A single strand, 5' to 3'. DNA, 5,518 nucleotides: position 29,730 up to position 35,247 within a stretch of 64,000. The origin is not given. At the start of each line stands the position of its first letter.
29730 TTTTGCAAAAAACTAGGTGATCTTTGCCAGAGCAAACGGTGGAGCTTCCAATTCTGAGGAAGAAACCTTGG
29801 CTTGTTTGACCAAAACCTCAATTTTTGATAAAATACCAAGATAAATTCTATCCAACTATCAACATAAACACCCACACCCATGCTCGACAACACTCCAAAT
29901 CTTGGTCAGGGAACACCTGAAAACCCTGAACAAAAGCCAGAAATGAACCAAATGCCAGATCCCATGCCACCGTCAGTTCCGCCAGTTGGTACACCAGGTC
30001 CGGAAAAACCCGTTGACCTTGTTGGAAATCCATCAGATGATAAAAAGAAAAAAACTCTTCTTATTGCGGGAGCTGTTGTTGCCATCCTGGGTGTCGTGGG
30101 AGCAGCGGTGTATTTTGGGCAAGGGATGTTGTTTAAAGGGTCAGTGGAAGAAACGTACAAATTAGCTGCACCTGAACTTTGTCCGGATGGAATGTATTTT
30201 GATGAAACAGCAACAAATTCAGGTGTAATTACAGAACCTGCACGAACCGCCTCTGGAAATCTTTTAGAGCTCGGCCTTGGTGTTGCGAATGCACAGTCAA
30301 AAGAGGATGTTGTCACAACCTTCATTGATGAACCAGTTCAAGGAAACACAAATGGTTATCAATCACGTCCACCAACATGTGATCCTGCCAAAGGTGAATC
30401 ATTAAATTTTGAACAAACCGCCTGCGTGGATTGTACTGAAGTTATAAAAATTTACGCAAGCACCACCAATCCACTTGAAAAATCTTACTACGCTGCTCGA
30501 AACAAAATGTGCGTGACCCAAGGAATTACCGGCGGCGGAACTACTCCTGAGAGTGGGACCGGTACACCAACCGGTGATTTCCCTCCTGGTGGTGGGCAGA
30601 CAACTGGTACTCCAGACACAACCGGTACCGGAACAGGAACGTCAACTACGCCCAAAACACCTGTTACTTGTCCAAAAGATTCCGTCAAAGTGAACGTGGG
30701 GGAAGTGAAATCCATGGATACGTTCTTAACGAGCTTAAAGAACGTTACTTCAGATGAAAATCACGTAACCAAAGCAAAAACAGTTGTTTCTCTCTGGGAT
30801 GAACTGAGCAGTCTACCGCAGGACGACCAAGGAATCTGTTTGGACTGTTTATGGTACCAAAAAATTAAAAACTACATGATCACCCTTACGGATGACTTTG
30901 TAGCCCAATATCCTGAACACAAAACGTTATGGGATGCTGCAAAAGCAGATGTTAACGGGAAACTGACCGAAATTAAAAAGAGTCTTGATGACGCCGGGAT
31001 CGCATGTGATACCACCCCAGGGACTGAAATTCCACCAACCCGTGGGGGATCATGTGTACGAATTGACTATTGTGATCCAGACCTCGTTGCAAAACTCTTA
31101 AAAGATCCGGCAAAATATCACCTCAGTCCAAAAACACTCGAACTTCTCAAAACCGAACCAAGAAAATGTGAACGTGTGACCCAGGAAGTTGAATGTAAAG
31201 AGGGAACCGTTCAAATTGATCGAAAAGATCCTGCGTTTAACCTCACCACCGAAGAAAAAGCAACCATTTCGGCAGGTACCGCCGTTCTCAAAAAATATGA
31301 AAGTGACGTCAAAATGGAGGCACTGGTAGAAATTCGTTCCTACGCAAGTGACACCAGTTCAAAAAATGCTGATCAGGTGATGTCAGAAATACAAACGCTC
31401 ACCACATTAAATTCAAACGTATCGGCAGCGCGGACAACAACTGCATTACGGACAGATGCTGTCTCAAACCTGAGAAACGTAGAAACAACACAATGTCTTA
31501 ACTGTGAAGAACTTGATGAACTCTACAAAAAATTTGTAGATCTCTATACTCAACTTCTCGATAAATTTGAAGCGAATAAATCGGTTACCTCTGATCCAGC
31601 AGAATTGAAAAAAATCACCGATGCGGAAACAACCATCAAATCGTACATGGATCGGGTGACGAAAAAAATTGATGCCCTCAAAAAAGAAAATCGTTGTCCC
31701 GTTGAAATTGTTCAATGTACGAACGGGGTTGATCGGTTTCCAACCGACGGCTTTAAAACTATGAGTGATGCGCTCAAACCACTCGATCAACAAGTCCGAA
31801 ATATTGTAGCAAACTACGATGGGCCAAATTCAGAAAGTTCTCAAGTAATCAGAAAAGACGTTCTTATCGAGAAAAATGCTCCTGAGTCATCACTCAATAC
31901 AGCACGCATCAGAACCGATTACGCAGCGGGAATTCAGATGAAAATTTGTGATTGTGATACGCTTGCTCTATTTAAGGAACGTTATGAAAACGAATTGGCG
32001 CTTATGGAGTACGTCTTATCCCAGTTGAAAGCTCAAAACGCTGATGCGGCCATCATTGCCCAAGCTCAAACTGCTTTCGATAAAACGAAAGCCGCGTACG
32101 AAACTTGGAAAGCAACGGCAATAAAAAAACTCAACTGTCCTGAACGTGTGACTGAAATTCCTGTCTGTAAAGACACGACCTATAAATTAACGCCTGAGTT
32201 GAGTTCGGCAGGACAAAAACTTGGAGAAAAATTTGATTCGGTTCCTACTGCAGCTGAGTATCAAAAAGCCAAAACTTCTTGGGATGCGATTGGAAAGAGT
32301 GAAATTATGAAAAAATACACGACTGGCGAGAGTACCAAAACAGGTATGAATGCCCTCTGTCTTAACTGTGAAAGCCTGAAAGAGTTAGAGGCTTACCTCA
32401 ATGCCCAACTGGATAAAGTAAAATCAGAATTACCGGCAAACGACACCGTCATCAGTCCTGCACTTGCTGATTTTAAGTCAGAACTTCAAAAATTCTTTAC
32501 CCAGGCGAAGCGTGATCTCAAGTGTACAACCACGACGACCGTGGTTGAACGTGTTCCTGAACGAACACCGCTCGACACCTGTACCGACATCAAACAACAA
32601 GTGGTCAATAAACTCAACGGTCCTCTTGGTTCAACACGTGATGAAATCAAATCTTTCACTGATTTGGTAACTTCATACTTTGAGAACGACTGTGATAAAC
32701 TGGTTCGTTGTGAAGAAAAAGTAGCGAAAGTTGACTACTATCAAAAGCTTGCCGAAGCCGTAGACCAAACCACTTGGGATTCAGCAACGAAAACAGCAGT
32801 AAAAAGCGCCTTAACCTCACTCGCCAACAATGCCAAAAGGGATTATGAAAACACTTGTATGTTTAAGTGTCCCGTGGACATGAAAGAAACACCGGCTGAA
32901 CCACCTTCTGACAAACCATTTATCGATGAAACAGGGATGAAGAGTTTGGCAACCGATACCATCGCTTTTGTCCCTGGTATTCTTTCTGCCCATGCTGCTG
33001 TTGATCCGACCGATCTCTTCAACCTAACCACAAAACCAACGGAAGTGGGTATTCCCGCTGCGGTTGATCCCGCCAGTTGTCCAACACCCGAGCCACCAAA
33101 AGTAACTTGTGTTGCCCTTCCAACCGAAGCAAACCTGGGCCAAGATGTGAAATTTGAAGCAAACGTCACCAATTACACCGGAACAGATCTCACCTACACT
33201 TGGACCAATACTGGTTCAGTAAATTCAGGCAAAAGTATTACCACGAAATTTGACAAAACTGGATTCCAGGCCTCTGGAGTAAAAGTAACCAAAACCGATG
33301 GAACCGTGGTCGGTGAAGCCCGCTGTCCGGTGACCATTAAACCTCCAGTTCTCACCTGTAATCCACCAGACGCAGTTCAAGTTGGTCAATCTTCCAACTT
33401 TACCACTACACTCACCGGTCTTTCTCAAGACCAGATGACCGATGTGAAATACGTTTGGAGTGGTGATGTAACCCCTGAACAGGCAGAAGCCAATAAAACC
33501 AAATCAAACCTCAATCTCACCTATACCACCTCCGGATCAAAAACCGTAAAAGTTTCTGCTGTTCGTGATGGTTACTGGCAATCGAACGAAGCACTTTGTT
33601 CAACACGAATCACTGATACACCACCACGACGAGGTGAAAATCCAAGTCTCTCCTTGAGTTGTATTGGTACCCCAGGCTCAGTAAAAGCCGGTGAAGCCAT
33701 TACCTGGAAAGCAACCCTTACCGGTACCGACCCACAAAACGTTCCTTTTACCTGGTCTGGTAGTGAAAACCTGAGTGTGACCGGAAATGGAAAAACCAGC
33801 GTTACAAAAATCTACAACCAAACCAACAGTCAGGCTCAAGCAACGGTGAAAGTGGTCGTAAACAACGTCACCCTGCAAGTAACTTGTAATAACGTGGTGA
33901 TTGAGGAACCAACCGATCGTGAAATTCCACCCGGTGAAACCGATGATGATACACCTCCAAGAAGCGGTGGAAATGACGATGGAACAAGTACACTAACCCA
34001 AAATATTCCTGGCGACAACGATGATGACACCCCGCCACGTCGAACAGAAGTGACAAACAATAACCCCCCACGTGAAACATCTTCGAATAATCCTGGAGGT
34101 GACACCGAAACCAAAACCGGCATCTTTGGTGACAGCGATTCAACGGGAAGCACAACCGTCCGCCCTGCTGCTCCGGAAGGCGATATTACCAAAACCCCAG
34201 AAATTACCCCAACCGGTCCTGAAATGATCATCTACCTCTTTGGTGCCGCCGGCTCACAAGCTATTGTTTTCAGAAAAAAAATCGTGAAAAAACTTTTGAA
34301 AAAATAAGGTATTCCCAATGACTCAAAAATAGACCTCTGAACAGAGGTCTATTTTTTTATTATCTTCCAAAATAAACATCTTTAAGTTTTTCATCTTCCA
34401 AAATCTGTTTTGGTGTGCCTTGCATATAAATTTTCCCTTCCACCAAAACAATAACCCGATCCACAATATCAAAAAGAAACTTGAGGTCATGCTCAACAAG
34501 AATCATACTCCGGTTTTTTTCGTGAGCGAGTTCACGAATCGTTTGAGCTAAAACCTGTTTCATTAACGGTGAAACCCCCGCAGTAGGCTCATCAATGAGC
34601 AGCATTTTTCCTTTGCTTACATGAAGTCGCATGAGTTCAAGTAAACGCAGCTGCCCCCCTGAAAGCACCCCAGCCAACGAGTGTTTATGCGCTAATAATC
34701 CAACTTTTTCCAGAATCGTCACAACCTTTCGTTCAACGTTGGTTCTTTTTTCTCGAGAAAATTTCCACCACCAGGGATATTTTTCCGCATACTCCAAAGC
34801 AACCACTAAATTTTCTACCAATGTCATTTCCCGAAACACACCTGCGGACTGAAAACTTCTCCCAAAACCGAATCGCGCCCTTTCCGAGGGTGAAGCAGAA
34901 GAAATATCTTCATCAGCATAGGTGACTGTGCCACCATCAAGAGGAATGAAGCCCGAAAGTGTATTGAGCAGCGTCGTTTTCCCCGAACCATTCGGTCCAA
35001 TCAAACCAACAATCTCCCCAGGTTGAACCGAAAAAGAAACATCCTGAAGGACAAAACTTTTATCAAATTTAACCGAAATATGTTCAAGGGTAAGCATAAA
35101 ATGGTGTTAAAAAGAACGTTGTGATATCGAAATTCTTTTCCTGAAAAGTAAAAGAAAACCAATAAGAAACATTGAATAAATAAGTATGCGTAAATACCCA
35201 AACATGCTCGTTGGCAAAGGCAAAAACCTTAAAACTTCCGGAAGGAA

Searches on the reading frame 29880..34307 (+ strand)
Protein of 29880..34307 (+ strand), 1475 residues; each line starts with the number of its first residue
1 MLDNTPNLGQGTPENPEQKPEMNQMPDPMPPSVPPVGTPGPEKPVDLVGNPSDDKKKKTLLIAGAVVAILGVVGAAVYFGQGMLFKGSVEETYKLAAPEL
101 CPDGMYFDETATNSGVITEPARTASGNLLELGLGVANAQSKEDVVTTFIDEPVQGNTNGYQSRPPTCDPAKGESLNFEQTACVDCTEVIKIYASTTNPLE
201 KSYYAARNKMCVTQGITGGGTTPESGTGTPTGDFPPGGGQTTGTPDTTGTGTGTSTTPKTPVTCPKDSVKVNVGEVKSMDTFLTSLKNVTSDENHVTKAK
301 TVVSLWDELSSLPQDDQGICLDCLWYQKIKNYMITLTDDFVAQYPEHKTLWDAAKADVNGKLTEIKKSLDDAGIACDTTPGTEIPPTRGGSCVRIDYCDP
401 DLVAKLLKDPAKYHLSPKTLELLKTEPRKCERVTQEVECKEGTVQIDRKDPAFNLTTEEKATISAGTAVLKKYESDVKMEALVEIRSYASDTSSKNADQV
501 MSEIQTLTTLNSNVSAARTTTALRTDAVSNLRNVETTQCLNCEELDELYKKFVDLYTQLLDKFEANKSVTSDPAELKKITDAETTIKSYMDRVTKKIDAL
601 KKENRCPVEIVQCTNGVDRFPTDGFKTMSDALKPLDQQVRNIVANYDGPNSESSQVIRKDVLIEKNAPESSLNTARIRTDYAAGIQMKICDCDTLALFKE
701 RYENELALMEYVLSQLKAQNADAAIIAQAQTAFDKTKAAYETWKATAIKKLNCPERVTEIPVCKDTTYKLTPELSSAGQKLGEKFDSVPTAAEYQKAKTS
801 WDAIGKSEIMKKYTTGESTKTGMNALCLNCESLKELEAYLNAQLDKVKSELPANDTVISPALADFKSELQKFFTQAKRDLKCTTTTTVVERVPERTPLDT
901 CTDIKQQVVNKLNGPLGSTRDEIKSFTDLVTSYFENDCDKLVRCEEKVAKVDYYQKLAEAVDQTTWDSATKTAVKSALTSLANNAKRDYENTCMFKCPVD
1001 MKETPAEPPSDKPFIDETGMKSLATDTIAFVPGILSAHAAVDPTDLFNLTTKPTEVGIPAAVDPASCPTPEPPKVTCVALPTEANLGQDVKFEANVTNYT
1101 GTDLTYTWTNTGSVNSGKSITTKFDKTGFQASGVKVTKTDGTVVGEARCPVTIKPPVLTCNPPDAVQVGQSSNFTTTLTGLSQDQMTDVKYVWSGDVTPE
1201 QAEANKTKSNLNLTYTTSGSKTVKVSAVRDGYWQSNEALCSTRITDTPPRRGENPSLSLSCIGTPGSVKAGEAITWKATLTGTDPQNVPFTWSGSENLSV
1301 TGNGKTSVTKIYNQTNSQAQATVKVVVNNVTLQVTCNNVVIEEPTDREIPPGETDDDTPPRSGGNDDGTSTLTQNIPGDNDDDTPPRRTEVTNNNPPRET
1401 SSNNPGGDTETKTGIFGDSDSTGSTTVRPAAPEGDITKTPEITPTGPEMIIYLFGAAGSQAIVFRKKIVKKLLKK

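Call 3: search_protein_families(library=pfam, proteins=[window:29880-34307:+], max_evalue=1)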
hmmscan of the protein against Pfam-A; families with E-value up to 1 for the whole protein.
window:29880-34307:+ (1475 aa): 2 families
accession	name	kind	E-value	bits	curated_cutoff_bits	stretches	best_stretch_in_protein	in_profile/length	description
PF13927.12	Ig_3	-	0.14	13.2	30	1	1072-1120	1-48/78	Immunoglobulin domain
PF20421.4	DHR-2_Lobe_C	-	0.19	12.1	26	0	831-881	51-101/103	DHR-2, Lobe C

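Call 23: search_protein_families(library=ncbifam, proteins=[window:29880-34307:+], max_evalue=1)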
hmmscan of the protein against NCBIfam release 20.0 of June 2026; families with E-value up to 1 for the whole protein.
window:29880-34307:+ (1475 aa): 1 family
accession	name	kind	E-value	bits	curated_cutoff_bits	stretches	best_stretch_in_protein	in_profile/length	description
TIGR01428.1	HAD_type_II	equivalog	0.074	13.1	125.4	1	506-603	11-106/197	haloacid dehalogenase type II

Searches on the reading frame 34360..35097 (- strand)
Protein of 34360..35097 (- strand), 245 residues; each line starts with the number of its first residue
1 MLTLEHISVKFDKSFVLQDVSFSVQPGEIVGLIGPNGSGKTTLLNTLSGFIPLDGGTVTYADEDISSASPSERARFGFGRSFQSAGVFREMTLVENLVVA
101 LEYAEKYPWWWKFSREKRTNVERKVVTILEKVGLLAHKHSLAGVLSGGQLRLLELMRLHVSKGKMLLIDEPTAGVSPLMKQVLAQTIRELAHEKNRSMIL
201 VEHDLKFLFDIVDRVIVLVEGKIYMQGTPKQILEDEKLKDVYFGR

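Call 8: search_protein_families(library=pfam, proteins=[window:34360-35097:-], max_evalue=0.001)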
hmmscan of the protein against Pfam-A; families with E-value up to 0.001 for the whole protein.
window:34360-35097:- (245 aa): 6 families
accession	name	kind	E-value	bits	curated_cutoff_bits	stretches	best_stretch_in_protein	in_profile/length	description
PF00005.33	ABC_tran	-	5.3e-30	105.2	25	1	17-173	1-137/137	ABC transporter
PF13304.12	AAA_21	-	7.7e-09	36.5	27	1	29-61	1-45/304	AAA domain, putative AbiEii toxin, Type IV TA system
PF02463.25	SMC_N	-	2.6e-05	24.2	40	0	4-47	2-44/220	RecF/RecN/SMC N terminal domain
PF13175.12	AAA_15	-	2.8e-05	24.3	32.1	0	25-51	24-47/374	AAA ATPase domain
PF13476.12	AAA_23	-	0.00052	21.1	27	1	14-47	9-39/201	AAA domain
PF09818.15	ABC_ATPase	-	0.00097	18.7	23.2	0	182-223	210-251/283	P-loop domain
